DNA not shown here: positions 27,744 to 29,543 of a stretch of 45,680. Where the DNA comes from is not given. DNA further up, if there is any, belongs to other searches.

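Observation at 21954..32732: One polypeptide fuses an intact subtilisin protease and an NPP-type phosphodiesterase to Ca-binding adhesion modules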

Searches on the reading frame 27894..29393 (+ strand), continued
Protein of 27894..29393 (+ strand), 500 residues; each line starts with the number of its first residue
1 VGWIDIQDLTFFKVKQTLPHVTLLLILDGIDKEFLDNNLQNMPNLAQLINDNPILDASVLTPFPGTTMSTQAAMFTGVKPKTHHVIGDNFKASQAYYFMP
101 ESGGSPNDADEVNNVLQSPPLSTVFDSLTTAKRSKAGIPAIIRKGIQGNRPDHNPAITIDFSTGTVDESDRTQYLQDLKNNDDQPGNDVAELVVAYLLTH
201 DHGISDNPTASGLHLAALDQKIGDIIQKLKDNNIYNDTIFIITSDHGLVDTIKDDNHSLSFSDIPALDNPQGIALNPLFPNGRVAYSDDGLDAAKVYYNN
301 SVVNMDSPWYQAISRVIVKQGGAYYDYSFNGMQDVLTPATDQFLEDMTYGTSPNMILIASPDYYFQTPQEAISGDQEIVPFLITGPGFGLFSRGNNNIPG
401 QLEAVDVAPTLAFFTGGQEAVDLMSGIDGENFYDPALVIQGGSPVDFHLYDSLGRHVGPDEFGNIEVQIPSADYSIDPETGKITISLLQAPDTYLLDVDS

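Call 67: fold_search(model_id=the predicted structure, library=pdb)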
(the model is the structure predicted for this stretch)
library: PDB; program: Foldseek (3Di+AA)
matches with E <= 10: 624; with E <= 0.001: 375
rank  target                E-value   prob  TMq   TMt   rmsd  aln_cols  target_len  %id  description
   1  7mw8_C                1.3e-14  1.00  0.58  0.65   6.4       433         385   16  Crystal Structure Analysis of Xac Nucleotide Pyrophosphatase/Phosphodiesterase (released 2022-05-18)
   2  7mw8_F                1.6e-14  1.00  0.57  0.65   6.5       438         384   16  Crystal Structure Analysis of Xac Nucleotide Pyrophosphatase/Phosphodiesterase (released 2022-05-18)
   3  7n1s_A                2.0e-14  1.00  0.55  0.62   6.5       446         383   17  Crystal Structure Analysis of Xac Nucleotide Pyrophosphatase/Phosphodiesterase (released 2022-06-01)
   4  5egh_B                3.6e-14  1.00  0.60  0.66   5.1       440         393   17  Structure of ENPP6, a choline-specific glycerophosphodiester-phosphodiesterase in complex with phosphocholine (released 2016-03-09)
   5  6f2t_A                3.6e-14  1.00  0.58  0.38   6.0       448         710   14  Crystal structure of ectonucleotide phosphodiesterase/pyrophosphatase-3 (NPP3) (released 2018-08-01)
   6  7n1s_B                5.1e-14  1.00  0.57  0.65   6.0       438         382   16  Crystal Structure Analysis of Xac Nucleotide Pyrophosphatase/Phosphodiesterase (released 2022-06-01)
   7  5ege_A                5.1e-14  1.00  0.57  0.63   5.9       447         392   16  Structure of ENPP6, a choline-specific glycerophosphodiester-phosphodiesterase (released 2016-03-09)
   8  6f2t_B                6.1e-14  1.00  0.60  0.38   5.5       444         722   15  Crystal structure of ectonucleotide phosphodiesterase/pyrophosphatase-3 (NPP3) (released 2018-08-01)
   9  7mw8_B                6.1e-14  1.00  0.57  0.64   6.0       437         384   16  Crystal Structure Analysis of Xac Nucleotide Pyrophosphatase/Phosphodiesterase (released 2022-05-18)
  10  6f30_A                7.2e-14  1.00  0.60  0.38   5.6       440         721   14  Crystal structure of ectonucleotide phosphodiesterase/pyrophosphatase-3 (NPP3) in complex with UDPGlcNAc (released 2018-08-01)
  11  5ven_A                9.7e-14  1.00  0.59  0.67   5.1       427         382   14  Murine ectonucleotide pyrophosphatase / phosphodiesterase 5 (ENPP5, NPP5) (released 2017-09-20)
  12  6f33_B                1.1e-13  1.00  0.60  0.38   5.4       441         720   14  Crystal structure of ectonucleotide phosphodiesterase/pyrophosphatase-3 (NPP3) in complex with AMPNPP (released 2018-08-01)
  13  7mw8_D                1.2e-13  1.00  0.56  0.63   6.1       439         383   16  Crystal Structure Analysis of Xac Nucleotide Pyrophosphatase/Phosphodiesterase (released 2022-05-18)
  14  6c01_A                1.4e-13  1.00  0.60  0.34   5.6       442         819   14  Human ectonucleotide pyrophosphatase / phosphodiesterase 3 (ENPP3, NPP3, CD203c) (released 2018-05-02)
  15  6f2y_A                1.4e-13  1.00  0.54  0.34   8.0       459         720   14  Crystal structure of ectonucleotide phosphodiesterase/pyrophosphatase-3 (NPP3) in complex with Ap4A (released 2018-08-01)
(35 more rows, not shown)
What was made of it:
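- On NPP / type I phosphodiesterase (PF01663, alkaline phosphatase superfamily): The top 34 Foldseek PDB hits are all NPPs: E ~1e-14, TM 0.55-0.68 (call 67).
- Closest known: Nucleotide pyrophosphatase/phosphodiesterases. Same: Same fold (Foldseek prob 1.0, TM 0.55-0.68, call 67).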

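Call 68: search_protein_families(library=pfam, proteins=[P0233, P0127, P0138], max_evalue=0.001)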
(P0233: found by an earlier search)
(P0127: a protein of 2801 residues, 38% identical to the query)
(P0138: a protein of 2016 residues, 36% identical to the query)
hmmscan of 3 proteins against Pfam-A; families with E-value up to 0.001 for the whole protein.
P0233 (3226 aa): 7 families
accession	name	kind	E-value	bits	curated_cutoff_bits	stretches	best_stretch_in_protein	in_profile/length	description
PF01663.27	Phosphodiest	-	8.9e-19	68.7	23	1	1645-1876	2-229/342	Type I phosphodiesterase / nucleotide pyrophosphatase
PF01520.23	Amidase_3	-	6.2e-12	46.3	27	1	52-357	1-173/174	N-acetylmuramoyl-L-alanine amidase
PF00884.28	Sulfatase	-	3e-07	30.5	25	0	1838-1868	213-243/301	Sulfatase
PF05345.18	He_PIG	-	4.9e-07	30.5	24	0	3016-3099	1-94/96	Putative Ig domain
PF17963.7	Big_9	-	1.6e-06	29.3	23.6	1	3014-3089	1-80/89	Bacterial Ig domain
PF17803.7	Cadherin_4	-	3.9e-05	24.5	25.1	1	3006-3068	3-64/71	Bacterial cadherin-like domain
PF19077.6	Big_13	-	0.00025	21.9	27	0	2351-2429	34-101/102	Bacterial Ig-like domain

P0127 (2801 aa): 3 families
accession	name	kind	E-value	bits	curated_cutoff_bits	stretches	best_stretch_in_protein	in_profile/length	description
PF01663.27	Phosphodiest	-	1.6e-24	87.6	23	1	1067-1310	1-238/342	Type I phosphodiesterase / nucleotide pyrophosphatase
PF17963.7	Big_9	-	4.2e-07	31.2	23.6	1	2501-2580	8-83/89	Bacterial Ig domain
PF05345.18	He_PIG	-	0.00075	20.3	24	0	2597-2664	6-84/96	Putative Ig domain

P0138 (2016 aa): 7 families
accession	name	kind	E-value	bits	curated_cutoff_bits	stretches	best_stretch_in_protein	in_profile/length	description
PF01663.27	Phosphodiest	-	6.2e-32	112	23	1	961-1248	1-248/342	Type I phosphodiesterase / nucleotide pyrophosphatase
PF02412.23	TSP_3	-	1.1e-20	73.4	25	2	842-876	2-36/36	Thrombospondin type 3 repeat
PF00085.26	Thioredoxin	-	1.3e-14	54.5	23.5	1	199-288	18-102/103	Thioredoxin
PF13728.12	TraF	-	7.9e-08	32.8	23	1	203-265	133-204/224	F plasmid transfer operon protein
PF01833.30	TIG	-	5.4e-07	30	20.9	0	585-631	2-50/84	IPT/TIG domain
PF13098.12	Thioredoxin_2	-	2e-06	28.5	27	1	200-285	6-102/104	Thioredoxin-like domain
PF13848.12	Thioredoxin_6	-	0.00053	20.3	27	1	198-285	93-180/184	Thioredoxin-like domain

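Call 76: find_encoding_contigs(protein=P0125, flank=10000, max_places=2)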
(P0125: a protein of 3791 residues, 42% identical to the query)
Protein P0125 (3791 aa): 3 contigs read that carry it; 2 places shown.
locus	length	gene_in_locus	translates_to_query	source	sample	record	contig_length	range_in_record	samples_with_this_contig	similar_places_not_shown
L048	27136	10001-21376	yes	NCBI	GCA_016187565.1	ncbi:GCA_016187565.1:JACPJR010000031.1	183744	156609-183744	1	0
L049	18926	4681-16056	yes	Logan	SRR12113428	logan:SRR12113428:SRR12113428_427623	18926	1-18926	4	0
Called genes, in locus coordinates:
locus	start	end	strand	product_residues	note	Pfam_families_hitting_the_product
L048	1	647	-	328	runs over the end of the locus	-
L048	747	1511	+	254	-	PF01978:TrmB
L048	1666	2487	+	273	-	-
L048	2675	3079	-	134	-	PF13470:PIN_3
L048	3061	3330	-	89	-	-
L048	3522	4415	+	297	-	PF01207:Dus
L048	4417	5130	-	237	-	PF01978:TrmB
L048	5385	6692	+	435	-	PF27217:AF_0155 (weak), PF00731:AIRC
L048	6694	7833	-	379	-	-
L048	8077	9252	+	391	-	PF00438:S-AdoMet_synt_N, PF02772:S-AdoMet_synt_M, PF02773:S-AdoMet_synt_C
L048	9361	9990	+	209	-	-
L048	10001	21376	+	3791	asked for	PF17803:Cadherin_4 (faint), PF00754:F5_F8_type_C, PF22633:F5_F8_type_C_2, PF00082:Peptidase_S8, PF17963:Big_9 (faint), PF01663:Phosphodiest, PF05345:He_PIG (faint)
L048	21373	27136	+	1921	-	PF22544:HYDIN_VesB_CFA65-like_Ig (faint), PF01839:FG-GAP (faint), PF13517:FG-GAP_3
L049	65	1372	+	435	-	PF27217:AF_0155 (weak), PF00731:AIRC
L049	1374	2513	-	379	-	-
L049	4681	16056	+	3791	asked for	PF17803:Cadherin_4 (faint), PF00754:F5_F8_type_C, PF22633:F5_F8_type_C_2, PF00082:Peptidase_S8, PF17963:Big_9 (faint), PF01663:Phosphodiest, PF05345:He_PIG (faint)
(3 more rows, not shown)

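Call 77: find_encoding_contigs(protein=P0133, flank=10000, max_places=1)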
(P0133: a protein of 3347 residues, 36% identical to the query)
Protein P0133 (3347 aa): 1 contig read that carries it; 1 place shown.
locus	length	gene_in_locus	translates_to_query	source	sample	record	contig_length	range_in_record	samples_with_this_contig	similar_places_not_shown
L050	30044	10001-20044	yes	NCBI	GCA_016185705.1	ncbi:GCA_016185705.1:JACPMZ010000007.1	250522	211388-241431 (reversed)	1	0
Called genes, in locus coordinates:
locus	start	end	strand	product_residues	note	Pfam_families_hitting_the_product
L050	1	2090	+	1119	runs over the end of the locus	-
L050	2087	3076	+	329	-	PF00041:fn3 (faint), PF16656:Pur_ac_phosph_N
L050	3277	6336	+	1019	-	PF21582:CBM30 (faint), PF16656:Pur_ac_phosph_N, PF10096:DUF2334 (weak)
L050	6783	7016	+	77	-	PF02697:VAPB_antitox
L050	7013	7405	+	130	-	PF01850:PIN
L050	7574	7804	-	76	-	-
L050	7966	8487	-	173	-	PF11848:DUF3368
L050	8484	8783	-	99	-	PF03683:UPF0175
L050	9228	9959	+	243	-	PF13624:SurA_N_3 (faint), PF09312:SurA_N (weak)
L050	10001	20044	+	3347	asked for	PF00082:Peptidase_S8, PF17963:Big_9 (faint), PF01663:Phosphodiest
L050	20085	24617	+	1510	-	PF23743:Beta-prop_BBS7 (faint), PF13517:FG-GAP_3 (weak), PF14783:BBS2_Mid (faint), PF15907:Itfg2 (faint), PF13517:FG-GAP_3 (weak), PF01839:FG-GAP (weak), PF13517:FG-GAP_3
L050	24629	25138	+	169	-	-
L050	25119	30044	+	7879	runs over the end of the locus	PF07705:CARDB, PF13517:FG-GAP_3, PF07705:CARDB, PF13517:FG-GAP_3 (weak), PF05345:He_PIG (weak), PF17963:Big_9 (weak), PF05345:He_PIG, PF17803:Cadherin_4 (weak), +7 more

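Call 78: find_encoding_contigs(protein=P0126, flank=10000, max_places=1)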
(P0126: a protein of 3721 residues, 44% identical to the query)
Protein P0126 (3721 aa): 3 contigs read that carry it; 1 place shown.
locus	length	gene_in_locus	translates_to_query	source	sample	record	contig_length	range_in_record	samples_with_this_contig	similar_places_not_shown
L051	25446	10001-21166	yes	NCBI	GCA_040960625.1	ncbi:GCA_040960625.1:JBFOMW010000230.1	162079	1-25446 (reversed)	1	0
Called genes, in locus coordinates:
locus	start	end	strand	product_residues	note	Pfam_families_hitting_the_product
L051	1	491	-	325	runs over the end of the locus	PF08240:ADH_N, PF16912:Glu_dehyd_C, PF00107:ADH_zinc_N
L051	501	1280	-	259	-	PF01791:DeoC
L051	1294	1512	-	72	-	-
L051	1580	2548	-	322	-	PF18093:Trm5_N, PF25133:TYW2_N_2, PF02005:TRM, PF02475:TRM5-TYW2_MTfase, PF05175:MTS, PF06325:PrmA (weak), PF02390:Methyltransf_4 (weak), PF13847:Methyltransf_31, +1 more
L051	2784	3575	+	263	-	PF00590:TP_methylase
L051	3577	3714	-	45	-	-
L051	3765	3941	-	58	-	-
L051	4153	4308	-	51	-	-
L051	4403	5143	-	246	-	PF01557:FAA_hydrolase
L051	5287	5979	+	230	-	PF20127:DUF6517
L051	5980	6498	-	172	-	PF01381:HTH_3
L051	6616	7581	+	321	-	PF13379:NMT1_2, PF09084:NMT1, PF12974:Phosphonate-bd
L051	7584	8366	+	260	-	PF00528:BPD_transp_1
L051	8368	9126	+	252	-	PF00005:ABC_tran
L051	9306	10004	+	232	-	PF13623:SurA_N_2 (weak), PF13624:SurA_N_3, PF09312:SurA_N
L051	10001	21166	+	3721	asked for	PF17963:Big_9 (faint), PF00082:Peptidase_S8, PF05345:He_PIG (faint), PF01663:Phosphodiest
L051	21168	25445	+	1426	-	?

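Call 79: find_encoding_contigs(protein=P0121, flank=10000, max_places=1)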
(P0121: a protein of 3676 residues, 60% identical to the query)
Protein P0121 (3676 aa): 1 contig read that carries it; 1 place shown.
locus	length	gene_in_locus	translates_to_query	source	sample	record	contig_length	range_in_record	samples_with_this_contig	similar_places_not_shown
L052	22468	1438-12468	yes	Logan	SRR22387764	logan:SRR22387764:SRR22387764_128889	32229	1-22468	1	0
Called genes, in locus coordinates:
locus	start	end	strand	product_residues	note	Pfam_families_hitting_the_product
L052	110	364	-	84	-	-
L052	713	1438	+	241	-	PF13624:SurA_N_3, PF13623:SurA_N_2 (weak), PF09312:SurA_N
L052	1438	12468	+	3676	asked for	PF02412:TSP_3 (faint), PF00754:F5_F8_type_C, PF22633:F5_F8_type_C_2 (faint), PF00082:Peptidase_S8, PF01663:Phosphodiest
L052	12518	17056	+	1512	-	PF01839:FG-GAP (faint), PF13517:FG-GAP_3, PF14783:BBS2_Mid (faint), PF23743:Beta-prop_BBS7 (faint), PF13517:FG-GAP_3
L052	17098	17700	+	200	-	-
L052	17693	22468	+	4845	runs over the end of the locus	?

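Call 82: find_encoding_contigs(protein=P0233, flank=10000, max_places=2)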
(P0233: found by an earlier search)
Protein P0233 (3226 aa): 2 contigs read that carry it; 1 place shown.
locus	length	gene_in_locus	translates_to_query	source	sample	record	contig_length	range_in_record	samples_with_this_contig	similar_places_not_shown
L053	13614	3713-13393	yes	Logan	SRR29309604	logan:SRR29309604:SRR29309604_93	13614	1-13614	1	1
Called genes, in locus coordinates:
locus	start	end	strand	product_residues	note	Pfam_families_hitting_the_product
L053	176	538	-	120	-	PF01900:RNase_P_Rpp14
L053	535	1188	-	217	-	PF01876:RNase_P_p30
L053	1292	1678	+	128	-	PF21485:IF5A-like_N, PF08207:EFP_N (faint), PF01287:eIF-5a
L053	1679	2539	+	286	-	PF00491:Arginase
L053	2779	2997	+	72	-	-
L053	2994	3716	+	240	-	PF13624:SurA_N_3, PF09312:SurA_N, PF13623:SurA_N_2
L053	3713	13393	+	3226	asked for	PF01520:Amidase_3, PF17963:Big_9 (faint), PF00884:Sulfatase (faint), PF01663:Phosphodiest, PF05345:He_PIG (faint)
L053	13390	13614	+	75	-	?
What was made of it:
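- One variant has Amidase_3 in place of the S8 block on the same chassis (calls 68, 82).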

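Call 83: find_encoding_contigs(protein=P0123, flank=10000, max_places=1)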
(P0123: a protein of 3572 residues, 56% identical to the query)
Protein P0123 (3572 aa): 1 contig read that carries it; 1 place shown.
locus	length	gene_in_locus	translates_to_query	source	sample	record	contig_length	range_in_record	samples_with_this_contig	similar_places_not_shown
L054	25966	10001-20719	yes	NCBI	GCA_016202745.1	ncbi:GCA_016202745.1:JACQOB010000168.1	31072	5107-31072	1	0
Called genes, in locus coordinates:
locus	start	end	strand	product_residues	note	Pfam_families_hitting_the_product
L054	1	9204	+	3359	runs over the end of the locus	PF05048:NosD, PF13229:Beta_helix, PF00877:NLPC_P60, PF07705:CARDB, PF18911:PKD_4, PF22352:K319L-like_PKD, PF05048:NosD, PF13229:Beta_helix, +6 more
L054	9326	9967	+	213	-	PF13623:SurA_N_2, PF13624:SurA_N_3, PF09312:SurA_N (weak)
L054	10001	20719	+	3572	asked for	PF17963:Big_9 (faint), PF02412:TSP_3 (faint), PF00754:F5_F8_type_C, PF22633:F5_F8_type_C_2, PF00082:Peptidase_S8, PF01663:Phosphodiest, PF05345:He_PIG (faint)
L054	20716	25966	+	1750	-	PF07705:CARDB, PF01839:FG-GAP (faint), PF13517:FG-GAP_3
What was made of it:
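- A neighbouring giant in L054 carries NLPC_P60 (call 83).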
